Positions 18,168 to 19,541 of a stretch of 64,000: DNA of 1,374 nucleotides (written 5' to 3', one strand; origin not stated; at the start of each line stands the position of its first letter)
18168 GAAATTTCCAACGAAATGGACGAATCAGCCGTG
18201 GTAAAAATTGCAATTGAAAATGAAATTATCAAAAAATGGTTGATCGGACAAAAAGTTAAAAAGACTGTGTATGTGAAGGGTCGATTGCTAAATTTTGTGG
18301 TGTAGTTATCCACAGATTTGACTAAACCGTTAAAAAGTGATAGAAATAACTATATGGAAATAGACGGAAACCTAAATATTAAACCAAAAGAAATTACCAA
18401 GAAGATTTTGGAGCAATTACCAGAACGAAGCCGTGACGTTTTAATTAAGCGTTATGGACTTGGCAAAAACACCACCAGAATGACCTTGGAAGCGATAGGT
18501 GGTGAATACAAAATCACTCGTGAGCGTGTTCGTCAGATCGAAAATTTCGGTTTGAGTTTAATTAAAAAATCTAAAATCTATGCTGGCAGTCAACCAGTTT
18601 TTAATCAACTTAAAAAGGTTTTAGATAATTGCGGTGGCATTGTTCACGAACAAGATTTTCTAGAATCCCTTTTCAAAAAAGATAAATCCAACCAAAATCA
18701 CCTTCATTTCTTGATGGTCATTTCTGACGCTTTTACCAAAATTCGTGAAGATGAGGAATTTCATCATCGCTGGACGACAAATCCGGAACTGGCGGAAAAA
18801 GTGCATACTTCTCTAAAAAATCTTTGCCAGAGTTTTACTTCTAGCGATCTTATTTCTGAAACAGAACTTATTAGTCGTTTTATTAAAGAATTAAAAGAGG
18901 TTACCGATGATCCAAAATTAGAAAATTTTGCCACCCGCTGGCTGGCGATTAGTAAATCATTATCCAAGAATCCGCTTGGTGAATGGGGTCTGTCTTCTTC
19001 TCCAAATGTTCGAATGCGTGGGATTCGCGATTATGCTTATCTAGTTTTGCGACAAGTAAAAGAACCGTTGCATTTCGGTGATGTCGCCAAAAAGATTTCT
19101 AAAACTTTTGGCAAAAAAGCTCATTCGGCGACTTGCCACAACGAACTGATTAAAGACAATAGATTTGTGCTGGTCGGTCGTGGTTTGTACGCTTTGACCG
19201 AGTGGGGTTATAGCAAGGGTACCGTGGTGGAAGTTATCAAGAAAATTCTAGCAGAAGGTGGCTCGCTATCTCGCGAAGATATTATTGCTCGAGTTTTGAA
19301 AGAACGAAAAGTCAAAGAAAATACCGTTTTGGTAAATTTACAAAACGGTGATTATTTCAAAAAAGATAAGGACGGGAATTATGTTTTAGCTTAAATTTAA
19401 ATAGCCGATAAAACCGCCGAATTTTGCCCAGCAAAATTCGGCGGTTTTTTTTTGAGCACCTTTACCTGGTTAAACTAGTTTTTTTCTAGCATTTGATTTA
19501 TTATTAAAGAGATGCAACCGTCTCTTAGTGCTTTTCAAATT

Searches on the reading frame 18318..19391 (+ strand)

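Call 91: search_protein_families(library=pfam, proteins=[window:18318-19391:+], max_evalue=0.001)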
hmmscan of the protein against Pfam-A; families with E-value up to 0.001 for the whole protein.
window:18318-19391:+ (358 aa): 2 families
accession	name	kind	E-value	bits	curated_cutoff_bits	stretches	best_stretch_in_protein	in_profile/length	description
PF04545.22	Sigma70_r4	-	5.6e-12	45.4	24.1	1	31-83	2-49/50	Sigma-70, region 4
PF05066.19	HARE-HTH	-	3.2e-06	27.9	25.9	1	238-296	5-71/71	HB1, ASXL, restriction endonuclease HTH domain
